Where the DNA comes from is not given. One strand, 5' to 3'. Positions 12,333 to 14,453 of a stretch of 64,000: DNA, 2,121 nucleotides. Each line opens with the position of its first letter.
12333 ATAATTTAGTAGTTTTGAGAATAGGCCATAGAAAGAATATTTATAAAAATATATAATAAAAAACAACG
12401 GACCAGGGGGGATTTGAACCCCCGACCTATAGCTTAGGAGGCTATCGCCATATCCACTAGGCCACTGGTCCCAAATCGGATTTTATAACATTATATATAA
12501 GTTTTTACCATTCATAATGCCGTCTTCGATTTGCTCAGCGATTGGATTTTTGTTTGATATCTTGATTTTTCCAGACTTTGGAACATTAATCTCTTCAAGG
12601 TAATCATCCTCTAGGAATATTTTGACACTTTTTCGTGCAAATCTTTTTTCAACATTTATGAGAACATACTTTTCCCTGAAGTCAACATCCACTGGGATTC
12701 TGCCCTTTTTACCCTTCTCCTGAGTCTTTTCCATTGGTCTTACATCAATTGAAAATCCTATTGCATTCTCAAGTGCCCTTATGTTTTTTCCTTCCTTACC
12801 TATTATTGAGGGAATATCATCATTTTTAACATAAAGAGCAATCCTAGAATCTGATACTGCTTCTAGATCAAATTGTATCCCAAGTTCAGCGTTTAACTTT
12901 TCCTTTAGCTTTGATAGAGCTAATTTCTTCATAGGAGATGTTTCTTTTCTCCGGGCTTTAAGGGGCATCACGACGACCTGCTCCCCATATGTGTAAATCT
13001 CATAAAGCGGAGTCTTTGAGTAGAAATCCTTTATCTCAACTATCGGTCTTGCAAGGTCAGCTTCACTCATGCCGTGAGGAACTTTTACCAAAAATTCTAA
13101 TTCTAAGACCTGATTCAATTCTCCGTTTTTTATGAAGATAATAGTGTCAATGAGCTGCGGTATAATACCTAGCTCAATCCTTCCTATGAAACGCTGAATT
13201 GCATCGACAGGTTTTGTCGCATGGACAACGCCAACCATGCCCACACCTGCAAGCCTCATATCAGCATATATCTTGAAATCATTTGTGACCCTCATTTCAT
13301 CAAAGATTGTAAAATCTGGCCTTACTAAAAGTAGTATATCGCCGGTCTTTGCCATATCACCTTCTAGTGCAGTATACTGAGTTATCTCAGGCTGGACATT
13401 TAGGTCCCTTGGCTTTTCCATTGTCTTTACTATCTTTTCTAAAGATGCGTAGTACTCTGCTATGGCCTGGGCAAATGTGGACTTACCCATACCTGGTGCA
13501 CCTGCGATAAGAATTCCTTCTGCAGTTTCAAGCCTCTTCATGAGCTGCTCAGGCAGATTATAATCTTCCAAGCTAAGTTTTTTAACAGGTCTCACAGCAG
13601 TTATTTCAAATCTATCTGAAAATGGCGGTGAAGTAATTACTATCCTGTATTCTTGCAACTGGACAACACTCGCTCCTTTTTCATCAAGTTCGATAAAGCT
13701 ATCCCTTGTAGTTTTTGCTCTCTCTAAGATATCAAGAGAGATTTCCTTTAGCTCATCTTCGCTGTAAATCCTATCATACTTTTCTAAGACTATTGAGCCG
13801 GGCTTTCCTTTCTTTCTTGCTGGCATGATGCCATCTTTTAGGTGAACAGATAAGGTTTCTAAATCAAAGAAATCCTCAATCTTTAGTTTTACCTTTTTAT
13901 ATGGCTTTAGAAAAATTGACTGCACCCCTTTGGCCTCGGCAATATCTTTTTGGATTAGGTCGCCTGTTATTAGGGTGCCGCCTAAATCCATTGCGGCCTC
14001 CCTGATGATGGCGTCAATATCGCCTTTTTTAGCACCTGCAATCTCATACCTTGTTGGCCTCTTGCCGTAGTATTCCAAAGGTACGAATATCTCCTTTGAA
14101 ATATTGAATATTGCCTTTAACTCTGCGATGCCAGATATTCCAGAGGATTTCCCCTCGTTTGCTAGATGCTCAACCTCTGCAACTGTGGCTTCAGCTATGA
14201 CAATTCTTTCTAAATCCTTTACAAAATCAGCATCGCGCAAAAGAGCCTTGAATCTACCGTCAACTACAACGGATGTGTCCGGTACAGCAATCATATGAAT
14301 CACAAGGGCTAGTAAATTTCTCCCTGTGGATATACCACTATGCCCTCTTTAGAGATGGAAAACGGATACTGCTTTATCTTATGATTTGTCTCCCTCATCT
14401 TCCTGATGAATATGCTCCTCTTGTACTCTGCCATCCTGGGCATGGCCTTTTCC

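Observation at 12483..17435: Six-gene KaiC-like / PilT-like ATPase operon with two tiny polytopic membrane proteins, divergent from a pilin-like gene: candidate uncharacterised membrane-associated machine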

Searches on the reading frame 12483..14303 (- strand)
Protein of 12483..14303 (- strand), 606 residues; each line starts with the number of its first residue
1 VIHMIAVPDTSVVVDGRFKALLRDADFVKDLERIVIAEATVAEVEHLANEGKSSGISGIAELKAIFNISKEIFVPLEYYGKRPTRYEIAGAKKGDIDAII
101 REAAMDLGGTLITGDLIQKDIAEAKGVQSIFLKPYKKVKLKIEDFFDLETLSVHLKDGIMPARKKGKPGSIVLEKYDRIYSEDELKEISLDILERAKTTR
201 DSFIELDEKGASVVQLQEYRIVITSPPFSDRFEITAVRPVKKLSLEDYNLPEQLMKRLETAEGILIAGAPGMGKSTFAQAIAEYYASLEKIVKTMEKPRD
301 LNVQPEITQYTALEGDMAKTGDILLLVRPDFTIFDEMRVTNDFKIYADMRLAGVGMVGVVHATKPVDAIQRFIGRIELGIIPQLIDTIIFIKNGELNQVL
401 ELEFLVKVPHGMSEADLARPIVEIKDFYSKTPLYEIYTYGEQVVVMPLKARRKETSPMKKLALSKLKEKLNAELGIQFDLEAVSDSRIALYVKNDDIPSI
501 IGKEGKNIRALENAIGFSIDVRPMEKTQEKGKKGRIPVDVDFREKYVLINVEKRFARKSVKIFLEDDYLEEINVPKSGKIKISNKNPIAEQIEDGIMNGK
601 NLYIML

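Call 3: search_protein_families(library=pfam, proteins=[window:12483-14303:-], max_evalue=0.1)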
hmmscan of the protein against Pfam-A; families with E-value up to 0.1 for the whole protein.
window:12483-14303:- (606 aa): 18 families
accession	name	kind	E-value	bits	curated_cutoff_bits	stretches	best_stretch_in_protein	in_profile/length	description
PF20720.3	nSTAND3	-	3.8e-06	27.1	27.2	1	253-301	9-57/155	Novel STAND NTPase 3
PF01850.27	PIN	-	5.4e-06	27.4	23.6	1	7-123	2-119/120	PIN domain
PF13083.13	KH_KhpA-B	-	8.5e-05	22.8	32.1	1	476-511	20-54/73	KhpA/KhpB, KH domain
PF00013.35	KH_1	-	0.00023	21.3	21.5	1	490-525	4-38/66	KH domain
PF00437.27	T2SSE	-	0.00033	19.9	24.9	1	242-373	123-256/370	Type II/IV secretion system protein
PF03796.21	DnaB_C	-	0.0011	18.8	27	1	253-321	11-82/255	DnaB-like helicase C terminal domain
PF07650.23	KH_2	-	0.0055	16.9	22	1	486-519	25-58/78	KH domain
PF05496.18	RuvB_N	-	0.0069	16.6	27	1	256-289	28-61/159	Holliday junction DNA helicase RuvB P-loop domain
PF13191.12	AAA_16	-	0.01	16.7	32.6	1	259-286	20-49/167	AAA ATPase domain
PF13238.12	AAA_18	-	0.03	15.2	29.4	1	264-284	1-21/128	AAA domain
PF00004.35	AAA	-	0.031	15.1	21.2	1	264-285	1-22/131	ATPase family associated with various cellular activities (AAA)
PF05729.18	NACHT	-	0.035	14.4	26.7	1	264-286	3-25/167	NACHT domain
PF02367.23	TsaE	-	0.041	14.3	26.6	0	250-286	10-46/128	Threonylcarbamoyl adenosine biosynthesis protein TsaE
PF13173.12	AAA_14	-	0.043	14.3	27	0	264-343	5-77/129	AAA domain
PF13555.12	AAA_29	-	0.069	13.4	27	0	262-281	22-42/61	P-loop containing region of AAA domain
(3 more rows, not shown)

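Call 4: search_protein_families(library=ncbifam, proteins=[window:12483-14303:-], max_evalue=0.1)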
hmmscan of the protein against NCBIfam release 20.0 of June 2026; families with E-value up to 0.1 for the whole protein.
window:12483-14303:- (606 aa): 38 families (the best 25 are shown)
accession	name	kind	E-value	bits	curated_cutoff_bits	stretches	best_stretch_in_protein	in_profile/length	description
NF010335.0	PRK13764.1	equivalog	7.1e-234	777.9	340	1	3-604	3-610/613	ATPase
NF053733.1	HJMigATPsPINA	equivalog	9.2e-141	469.8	800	1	33-460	23-443/502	holliday junction branch migration ATPase PINA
TIGR02788.1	VirB11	equivalog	1.6e-05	24.1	249.95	1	254-372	137-262/308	P-type DNA transfer ATPase VirB11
NF041000.1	ATPase_ComGA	equivalog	2.3e-05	23.5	300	1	253-383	119-250/267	competence type IV pilus ATPase ComGA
TIGR01420.1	pilT_fam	subfamily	0.00025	20.4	319.1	1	146-301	10-163/343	PilT/PilU family type 4a pilus ATPase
TIGR01953.1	NusA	equivalog_domain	0.00076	18.6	253.4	1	486-525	300-339/340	transcription termination factor NusA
NF010475.0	PRK13900.1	equivalog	0.0012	18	389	1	248-385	147-295/333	type IV secretion system ATPase VirB11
TIGR01952.1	nusA_arch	equivalog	0.0013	19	74.35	1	484-526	30-73/141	NusA-like transcription termination signal-binding factor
TIGR03319.1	RNase_Y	equivalog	0.0015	17.1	454.35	1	482-519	199-238/514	ribonuclease Y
NF006443.0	PRK08760.1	equivalog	0.0021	16.4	741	1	254-290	222-258/476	replicative DNA helicase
NF006261.0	PRK08406.1-5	equivalog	0.0023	17.5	231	1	483-521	29-67/173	transcription elongation factor NusA-like protein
TIGR00635.1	ruvB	equivalog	0.0039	16.3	299.05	1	256-301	25-72/305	Holliday junction branch migration DNA helicase RuvB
TIGR02782.1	TrbB_P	equivalog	0.0058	15.9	304.55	1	253-372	128-252/303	P-type conjugative transfer ATPase TrbB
NF002636.0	PRK02304.1-5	equivalog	0.0064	16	125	1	150-196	71-117/176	adenine phosphoribosyltransferase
NF000868.0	PRK00080.1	equivalog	0.0072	15.3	282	1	256-301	46-93/330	Holliday junction branch migration DNA helicase RuvB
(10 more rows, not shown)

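Call 10: search_solved_structures(query=window:12483-14303:-, max_evalue=0.001, show_alignments=1)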
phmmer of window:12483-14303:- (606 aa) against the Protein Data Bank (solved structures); distinct sequences matched with E-value up to 0.001: 7.
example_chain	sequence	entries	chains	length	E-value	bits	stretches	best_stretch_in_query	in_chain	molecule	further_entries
5f4h_A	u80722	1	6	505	7.7e-121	407.5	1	34-466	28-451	Nucleotide binding protein PINc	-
5yww_A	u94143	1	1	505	4.6e-120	405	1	34-466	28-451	Nucleotide binding protein PINc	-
3i8o_A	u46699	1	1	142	1.5e-25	92.9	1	8-136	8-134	KH domain-containing protein MJ1533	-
8rkd_E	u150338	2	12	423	0.00022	23.1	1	264-380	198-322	Pilus assembly ATPase CpaF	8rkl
8rjf_A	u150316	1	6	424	0.00022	23.1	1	264-380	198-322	Pilus assembly ATPase CpaF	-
9e24_A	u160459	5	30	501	0.00032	22.5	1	264-380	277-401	CpaF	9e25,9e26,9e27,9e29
6een_A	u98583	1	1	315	0.00045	22.1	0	287-389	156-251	Designer Pentatricopeptide Protein dPPR10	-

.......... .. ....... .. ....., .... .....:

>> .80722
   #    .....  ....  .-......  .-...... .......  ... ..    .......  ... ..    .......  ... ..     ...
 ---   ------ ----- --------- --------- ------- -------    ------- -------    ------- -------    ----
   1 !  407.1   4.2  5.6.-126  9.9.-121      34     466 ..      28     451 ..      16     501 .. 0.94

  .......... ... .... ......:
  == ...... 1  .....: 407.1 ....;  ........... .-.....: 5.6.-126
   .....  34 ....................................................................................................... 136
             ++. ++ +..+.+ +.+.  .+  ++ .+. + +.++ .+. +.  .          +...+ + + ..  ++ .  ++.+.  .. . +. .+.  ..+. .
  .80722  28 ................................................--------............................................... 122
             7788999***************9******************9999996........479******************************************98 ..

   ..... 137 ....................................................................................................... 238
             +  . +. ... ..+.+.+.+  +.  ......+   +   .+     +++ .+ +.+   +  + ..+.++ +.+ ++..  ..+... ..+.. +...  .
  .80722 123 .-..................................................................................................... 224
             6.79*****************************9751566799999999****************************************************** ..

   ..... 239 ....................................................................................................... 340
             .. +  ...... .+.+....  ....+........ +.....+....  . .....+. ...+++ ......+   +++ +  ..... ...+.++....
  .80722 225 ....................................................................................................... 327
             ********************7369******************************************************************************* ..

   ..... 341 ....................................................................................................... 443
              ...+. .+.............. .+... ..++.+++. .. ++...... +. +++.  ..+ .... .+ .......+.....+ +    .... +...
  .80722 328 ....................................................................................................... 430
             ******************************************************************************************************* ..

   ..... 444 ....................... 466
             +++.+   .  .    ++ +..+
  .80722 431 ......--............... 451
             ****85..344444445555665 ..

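Call 29: find_homologous_proteins(query=window:12483-14303:-, max_evalue=1e-20)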
Query window:12483-14303:- (606 aa): 8000 proteins with E <= 1e-20 among 8000 candidates; the best 120 are listed.
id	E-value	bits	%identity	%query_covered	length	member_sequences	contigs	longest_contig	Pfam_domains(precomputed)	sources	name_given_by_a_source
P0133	0.0e+0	1255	96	100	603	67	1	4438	PF26594.2,PF01850.28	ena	-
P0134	0.0e+0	1253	95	100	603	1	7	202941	PF01850.28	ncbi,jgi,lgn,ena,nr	ncbi:MAG: PINc/VapC family ATPase [Methanofastidiosum sp.]|jgi:ATPase|nr:PINc/VapC family ATPase [Me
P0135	0.0e+0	1251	95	100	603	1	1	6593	PF01850.28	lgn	-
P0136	0.0e+0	1248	95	100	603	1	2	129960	PF01850.28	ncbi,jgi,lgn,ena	ncbi:MAG: PINc/VapC family ATPase [Methanofastidiosum sp.]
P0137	0.0e+0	1179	89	100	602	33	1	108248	PF01850.28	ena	-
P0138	0.0e+0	1169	88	100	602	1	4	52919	-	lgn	-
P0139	0.0e+0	1168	88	100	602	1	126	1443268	-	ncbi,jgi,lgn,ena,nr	ncbi:MAG: Flp pilus assembly complex ATPase component TadA [Candidatus Methanofastidiosa archaeon]|j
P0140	0.0e+0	1168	88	100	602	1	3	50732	-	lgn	-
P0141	0.0e+0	1148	88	100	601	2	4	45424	PF01850.28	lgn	-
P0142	0.0e+0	1043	90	87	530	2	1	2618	PF01850.28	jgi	-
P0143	5.3e-288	974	88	83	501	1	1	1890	-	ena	-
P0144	2.9e-233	794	91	66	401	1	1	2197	PF01850.28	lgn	-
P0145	6.7e-198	677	56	99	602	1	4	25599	PF01850.28,PF13638.13,PF20720.4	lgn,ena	-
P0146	6.7e-198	677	56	99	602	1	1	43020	PF01850.28,PF13638.13,PF20720.4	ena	-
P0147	9.2e-198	676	56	99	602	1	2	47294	PF01850.28,PF13638.13,PF20720.4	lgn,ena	-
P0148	3.8e-197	674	55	99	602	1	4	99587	PF01850.28,PF13638.13,PF20720.4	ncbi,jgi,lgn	jgi:ATPase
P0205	9.9e-190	650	54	97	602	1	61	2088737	PF01850.28,PF00437.27,PF20720.4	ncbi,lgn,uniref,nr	ncbi:predicted ATPase, AAA superfamily, containing PIN and KH nucleic acid-binding domains [Thermoco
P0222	1.7e-188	646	52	99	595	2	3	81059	PF26594.2,PF07650.24,PF01850.28,PF00437.27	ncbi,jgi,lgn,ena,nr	ncbi:MAG TPA: PINc/VapC family ATPase [Candidatus Methanofastidiosa archaeon]|nr:PINc/VapC family AT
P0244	1.3e-183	630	50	99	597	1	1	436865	PF01850.28,PF00437.27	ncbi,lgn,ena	-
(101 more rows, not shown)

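Call 30: find_encoding_contigs(protein=P0205, flank=6000, max_places=1)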
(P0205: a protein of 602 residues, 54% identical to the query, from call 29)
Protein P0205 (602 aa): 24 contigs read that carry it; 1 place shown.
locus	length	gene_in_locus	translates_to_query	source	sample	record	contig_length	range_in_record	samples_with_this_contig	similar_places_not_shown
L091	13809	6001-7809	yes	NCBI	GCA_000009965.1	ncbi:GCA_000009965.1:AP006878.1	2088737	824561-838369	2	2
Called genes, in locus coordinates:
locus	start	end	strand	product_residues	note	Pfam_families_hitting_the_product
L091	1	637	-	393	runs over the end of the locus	PF07719:TPR_2 (faint), PF13424:TPR_12 (faint), PF14938:SNAP (faint), PF13176:TPR_7 (faint), PF13428:TPR_14 (faint)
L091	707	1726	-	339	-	PF01300:Sua5_yciO_yrdC, PF03481:Sua5_C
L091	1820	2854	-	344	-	PF11997:DUF3492 (faint), PF13439:Glyco_transf_4, PF13477:Glyco_trans_4_2, PF13579:Glyco_trans_4_4, PF00534:Glycos_transf_1, PF13692:Glyco_trans_1_4, PF13524:Glyco_trans_1_2, PF20706:GT4-conflict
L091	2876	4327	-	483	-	PF13522:GATase_6, PF13537:GATase_7, PF00733:Asn_synthase, PF24167:DUF7411, PF00733:Asn_synthase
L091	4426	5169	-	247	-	PF00009:GTP_EFTU (faint), PF00448:SRP54 (faint), PF01656:CbiA (weak), PF03029:ATP_bind_1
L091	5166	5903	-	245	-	PF00142:Fer4_NifH (weak), PF01656:CbiA, PF06564:CBP_BcsQ, PF09140:MipZ, PF10609:ParA, PF13614:AAA_31, PF13500:AAA_26 (weak), PF00142:Fer4_NifH (weak), +1 more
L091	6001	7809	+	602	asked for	PF01850:PIN, PF00437:T2SSE (weak), PF20720:nSTAND3 (faint)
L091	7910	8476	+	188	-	PF02545:Maf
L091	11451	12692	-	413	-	PF00483:NTP_transferase, PF12804:NTP_transf_3, PF25084:LbH_EIF2B, PF25087:GMPPB_C, PF00132:Hexapep (weak)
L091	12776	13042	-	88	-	PF13412:HTH_24 (weak), PF24409:wHTH-PRTase_assc (weak), PF01978:TrmB (weak)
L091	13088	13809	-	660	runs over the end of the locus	PF00009:GTP_EFTU (weak), PF01926:MMR_HSR1, PF02421:FeoB_N, PF09439:SRPRB (weak), PF17910:FeoB_Cyto, PF07670:Gate, PF07664:FeoB_C, PF07670:Gate, +1 more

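Call 31: find_encoding_contigs(protein=P0222, flank=6000, max_places=1)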
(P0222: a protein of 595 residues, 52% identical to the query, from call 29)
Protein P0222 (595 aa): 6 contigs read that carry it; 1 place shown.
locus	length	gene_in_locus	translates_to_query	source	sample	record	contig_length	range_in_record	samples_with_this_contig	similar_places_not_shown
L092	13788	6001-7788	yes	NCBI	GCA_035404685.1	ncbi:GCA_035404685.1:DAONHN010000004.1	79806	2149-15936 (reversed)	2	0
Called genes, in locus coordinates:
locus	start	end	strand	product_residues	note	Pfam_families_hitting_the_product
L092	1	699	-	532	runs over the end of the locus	PF01921:tRNA-synt_1f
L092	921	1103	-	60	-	PF07411:DUF1508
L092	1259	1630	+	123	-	PF01741:MscL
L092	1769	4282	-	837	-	PF01935:DUF87 (weak)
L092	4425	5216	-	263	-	PF03649:UPF0014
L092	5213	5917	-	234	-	PF00005:ABC_tran, PF02463:SMC_N (faint), PF13304:AAA_21 (faint)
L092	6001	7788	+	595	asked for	PF01850:PIN (faint), PF00437:T2SSE (weak), PF07650:KH_2 (weak), PF26594:KH_NusA_2nd (weak)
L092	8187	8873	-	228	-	-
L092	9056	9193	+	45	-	PF07295:DUF1451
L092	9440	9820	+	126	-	PF02537:CRCB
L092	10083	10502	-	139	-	PF00582:Usp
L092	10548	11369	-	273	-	PF00753:Lactamase_B, PF23023:Anti-Pycsar_Apyc1 (weak), PF12706:Lactamase_B_2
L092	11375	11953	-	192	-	PF02887:PK_C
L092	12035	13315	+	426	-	-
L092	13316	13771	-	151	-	PF06695:Sm_multidrug_ex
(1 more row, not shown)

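Call 32: find_encoding_contigs(protein=P0148, flank=6000, max_places=1)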
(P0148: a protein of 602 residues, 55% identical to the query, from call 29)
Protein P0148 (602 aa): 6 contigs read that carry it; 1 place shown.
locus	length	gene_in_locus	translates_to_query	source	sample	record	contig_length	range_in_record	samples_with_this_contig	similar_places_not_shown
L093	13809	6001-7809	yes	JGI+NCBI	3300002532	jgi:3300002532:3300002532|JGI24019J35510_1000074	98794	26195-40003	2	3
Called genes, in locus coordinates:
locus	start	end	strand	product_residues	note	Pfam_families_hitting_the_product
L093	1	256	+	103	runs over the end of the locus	-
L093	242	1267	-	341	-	PF13439:Glyco_transf_4, PF13477:Glyco_trans_4_2, PF13579:Glyco_trans_4_4, PF00534:Glycos_transf_1, PF13692:Glyco_trans_1_4, PF20706:GT4-conflict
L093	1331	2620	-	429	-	-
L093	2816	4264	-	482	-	PF13522:GATase_6, PF13537:GATase_7, PF00733:Asn_synthase, PF24167:DUF7411, PF00733:Asn_synthase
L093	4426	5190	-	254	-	PF00448:SRP54 (faint), PF01656:CbiA (weak), PF03029:ATP_bind_1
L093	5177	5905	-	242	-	PF00142:Fer4_NifH (weak), PF01656:CbiA, PF02374:ArsA_ATPase (faint), PF06564:CBP_BcsQ, PF09140:MipZ, PF10609:ParA, PF13614:AAA_31, PF00142:Fer4_NifH (weak)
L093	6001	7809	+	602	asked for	PF01850:PIN, PF13638:PIN_4 (faint), PF20720:nSTAND3 (faint)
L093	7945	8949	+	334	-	PF00389:2-Hacid_dh, PF02826:2-Hacid_dh_C, PF03446:NAD_binding_2 (weak), PF03807:F420_oxidored (weak)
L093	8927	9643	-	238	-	PF01904:DUF72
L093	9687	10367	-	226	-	PF01902:Diphthami_syn_2_N, PF28410:Diphthami_syn_2_C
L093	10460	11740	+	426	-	PF00483:NTP_transferase, PF01128:IspD (weak), PF12804:NTP_transf_3, PF01066:CDP-OH_P_transf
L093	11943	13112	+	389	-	PF07994:NAD_binding_5, PF01658:Inos-1-P_synth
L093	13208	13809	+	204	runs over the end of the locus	-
